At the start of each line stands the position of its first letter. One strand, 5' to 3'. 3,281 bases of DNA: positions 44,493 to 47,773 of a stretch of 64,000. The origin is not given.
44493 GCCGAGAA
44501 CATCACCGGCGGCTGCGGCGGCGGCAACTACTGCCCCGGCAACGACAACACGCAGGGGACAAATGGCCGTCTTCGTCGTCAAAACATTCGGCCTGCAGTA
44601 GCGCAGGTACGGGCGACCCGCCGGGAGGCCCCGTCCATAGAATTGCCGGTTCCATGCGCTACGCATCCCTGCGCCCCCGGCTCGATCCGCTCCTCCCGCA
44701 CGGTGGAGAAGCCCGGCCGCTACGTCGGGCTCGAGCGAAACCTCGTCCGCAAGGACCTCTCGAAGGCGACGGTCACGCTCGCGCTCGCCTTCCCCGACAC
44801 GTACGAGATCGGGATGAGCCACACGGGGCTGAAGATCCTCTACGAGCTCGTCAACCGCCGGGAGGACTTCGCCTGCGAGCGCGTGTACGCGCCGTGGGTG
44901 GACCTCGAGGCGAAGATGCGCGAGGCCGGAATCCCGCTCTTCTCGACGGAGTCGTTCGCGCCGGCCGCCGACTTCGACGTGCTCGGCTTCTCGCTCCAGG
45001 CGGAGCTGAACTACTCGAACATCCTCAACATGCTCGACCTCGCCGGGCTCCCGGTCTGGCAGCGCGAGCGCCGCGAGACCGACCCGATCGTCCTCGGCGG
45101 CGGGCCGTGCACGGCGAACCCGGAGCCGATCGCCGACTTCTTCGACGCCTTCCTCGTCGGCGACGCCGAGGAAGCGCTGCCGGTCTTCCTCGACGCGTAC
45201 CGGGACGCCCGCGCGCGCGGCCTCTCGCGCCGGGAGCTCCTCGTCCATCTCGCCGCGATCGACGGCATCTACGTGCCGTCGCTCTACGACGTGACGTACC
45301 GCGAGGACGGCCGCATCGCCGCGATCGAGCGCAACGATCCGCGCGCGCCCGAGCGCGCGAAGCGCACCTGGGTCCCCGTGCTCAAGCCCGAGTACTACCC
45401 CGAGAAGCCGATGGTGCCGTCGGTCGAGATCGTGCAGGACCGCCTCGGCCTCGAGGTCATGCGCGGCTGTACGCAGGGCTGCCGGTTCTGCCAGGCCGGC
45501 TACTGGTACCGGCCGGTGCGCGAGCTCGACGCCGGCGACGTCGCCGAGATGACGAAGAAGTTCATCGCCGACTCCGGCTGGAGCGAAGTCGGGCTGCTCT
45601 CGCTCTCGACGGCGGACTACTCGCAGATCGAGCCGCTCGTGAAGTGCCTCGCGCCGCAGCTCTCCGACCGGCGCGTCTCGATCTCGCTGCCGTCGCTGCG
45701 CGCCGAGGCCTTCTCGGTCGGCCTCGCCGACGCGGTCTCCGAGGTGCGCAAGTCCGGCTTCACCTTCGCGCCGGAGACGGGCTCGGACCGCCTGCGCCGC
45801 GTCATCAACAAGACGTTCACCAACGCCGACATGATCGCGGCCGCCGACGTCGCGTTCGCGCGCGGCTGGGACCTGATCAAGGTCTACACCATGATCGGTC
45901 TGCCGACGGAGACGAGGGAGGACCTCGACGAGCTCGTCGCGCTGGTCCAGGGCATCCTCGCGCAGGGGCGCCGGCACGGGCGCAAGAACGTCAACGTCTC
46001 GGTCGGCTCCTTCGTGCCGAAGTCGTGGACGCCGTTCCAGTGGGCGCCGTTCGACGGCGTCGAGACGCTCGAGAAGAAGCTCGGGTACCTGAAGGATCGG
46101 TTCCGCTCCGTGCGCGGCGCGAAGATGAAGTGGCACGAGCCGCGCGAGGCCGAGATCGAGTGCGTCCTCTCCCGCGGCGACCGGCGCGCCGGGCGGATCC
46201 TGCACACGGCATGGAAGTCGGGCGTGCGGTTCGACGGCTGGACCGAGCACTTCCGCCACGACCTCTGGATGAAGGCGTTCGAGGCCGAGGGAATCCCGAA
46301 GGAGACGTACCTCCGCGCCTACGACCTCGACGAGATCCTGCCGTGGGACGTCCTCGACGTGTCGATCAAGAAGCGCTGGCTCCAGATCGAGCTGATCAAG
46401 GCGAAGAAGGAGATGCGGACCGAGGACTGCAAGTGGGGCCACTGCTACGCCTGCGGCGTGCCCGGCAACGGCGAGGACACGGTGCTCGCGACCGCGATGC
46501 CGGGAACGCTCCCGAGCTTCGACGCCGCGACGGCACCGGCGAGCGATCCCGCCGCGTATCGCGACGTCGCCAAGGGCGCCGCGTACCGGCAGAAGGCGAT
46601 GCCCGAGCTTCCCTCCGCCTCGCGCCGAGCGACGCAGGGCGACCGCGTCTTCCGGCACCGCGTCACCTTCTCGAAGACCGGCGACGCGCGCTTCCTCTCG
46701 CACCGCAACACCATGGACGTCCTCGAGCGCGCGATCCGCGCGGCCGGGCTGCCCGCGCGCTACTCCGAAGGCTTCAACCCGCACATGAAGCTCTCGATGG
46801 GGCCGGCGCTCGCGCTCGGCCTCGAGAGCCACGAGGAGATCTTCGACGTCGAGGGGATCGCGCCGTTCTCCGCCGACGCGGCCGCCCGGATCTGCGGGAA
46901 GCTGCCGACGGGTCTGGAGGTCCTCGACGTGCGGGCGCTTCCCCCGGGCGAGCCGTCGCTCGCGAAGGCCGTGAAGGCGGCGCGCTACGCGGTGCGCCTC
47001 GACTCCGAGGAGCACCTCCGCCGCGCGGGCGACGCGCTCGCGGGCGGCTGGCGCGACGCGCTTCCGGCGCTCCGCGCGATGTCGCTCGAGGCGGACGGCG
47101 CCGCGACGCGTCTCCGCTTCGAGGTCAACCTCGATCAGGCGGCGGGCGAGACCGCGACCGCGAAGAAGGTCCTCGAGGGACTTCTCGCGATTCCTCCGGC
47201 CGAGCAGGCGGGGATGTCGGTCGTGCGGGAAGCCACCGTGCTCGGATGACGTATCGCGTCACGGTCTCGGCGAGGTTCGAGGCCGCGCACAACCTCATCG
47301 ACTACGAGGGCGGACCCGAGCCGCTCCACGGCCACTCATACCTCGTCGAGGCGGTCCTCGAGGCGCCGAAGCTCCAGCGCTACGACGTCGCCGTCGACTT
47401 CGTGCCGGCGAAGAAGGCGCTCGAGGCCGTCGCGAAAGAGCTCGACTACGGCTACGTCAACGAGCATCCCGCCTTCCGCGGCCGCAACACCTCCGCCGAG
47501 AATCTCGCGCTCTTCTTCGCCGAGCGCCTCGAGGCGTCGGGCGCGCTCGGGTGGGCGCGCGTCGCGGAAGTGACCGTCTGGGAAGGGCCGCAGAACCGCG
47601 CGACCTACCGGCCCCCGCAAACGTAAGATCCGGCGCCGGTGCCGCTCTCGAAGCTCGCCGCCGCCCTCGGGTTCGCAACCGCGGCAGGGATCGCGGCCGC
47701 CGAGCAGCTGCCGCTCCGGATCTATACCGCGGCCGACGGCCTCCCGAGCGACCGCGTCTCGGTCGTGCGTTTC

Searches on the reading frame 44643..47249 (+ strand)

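Call 13: search_protein_families(library=ncbifam, max_evalue=0.01, proteins=[window:44643-47249:+])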
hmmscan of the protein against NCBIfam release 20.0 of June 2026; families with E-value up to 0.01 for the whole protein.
window:44643-47249:+ (868 aa): 9 families
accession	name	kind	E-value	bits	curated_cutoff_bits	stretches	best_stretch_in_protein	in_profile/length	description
TIGR03960.1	rSAM_fuse_unch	hypoth_equivalog_domain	6e-216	718.6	462.3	1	20-607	6-598/605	TIGR03960 family B12-binding radical SAM protein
TIGR03936.1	sam_1_link_chp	equivalog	5.7e-38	130.7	71.9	1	671-793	1-123/209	TIGR03936 family radical SAM-associated protein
TIGR04013.1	B12_SAM_MJ_1487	hypoth_equivalog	4.3e-14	52.1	251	1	269-468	153-356/382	TIGR04013 family B12-binding domain/radical SAM domain-containing protein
TIGR04014.1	B12_SAM_MJ_0865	equivalog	1.5e-10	40.5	360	1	270-435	163-333/434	methyl-coenzyme M reductase glutamine C-methyltransferase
TIGR04190.1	B12_SAM_Ta0216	equivalog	2.7e-06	26.2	500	1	322-452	281-407/554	TIGR04190 family B12-binding domain/radical SAM domain protein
NF050148.1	rSAM_ApyD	equivalog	4.4e-05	22.1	750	1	216-439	156-367/645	RiPP biosynthesis radical SAM protein ApyD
TIGR01579.1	MiaB-like-C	equivalog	0.0003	20.2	357.05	1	266-436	139-316/416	tRNA (N(6)-L-threonylcarbamoyladenosine(37)-C(2))-methylthiotransferase MtaB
TIGR00089.1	TIGR00089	subfamily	0.00059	18.7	251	1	268-436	141-316/429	MiaB/RimO family radical SAM methylthiotransferase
TIGR04072.2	rSAM_ladder_B12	equivalog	0.0068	15.1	360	0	270-432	183-343/443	lipid biosynthesis B12-binding/radical SAM protein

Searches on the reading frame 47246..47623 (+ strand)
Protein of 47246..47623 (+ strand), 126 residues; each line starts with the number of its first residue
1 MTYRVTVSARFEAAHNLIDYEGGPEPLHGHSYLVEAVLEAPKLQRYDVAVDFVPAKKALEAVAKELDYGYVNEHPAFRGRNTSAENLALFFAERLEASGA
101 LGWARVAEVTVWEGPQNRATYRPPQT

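Call 13: search_protein_families(library=ncbifam, max_evalue=0.01, proteins=[window:47246-47623:+])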
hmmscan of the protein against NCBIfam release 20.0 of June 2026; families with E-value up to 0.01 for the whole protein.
seq(126 aa): 3 families
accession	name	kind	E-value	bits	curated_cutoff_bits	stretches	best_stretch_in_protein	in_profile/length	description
TIGR03367.1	queuosine_QueD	equivalog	1.3e-17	64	89.25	1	5-96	2-91/92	6-carboxytetrahydropterin synthase QueD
TIGR00039.1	6PTHBS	subfamily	1.9e-12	47.6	125.5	1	5-124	4-122/124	6-pyruvoyl tetrahydropterin synthase/6-carboxytetrahydropterin synthase family protein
TIGR03112.1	6_pyr_pter_rel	hypoth_equivalog_domain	0.0031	17.8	69.35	1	19-97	14-88/113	6-pyruvoyl tetrahydropterin synthase-related domain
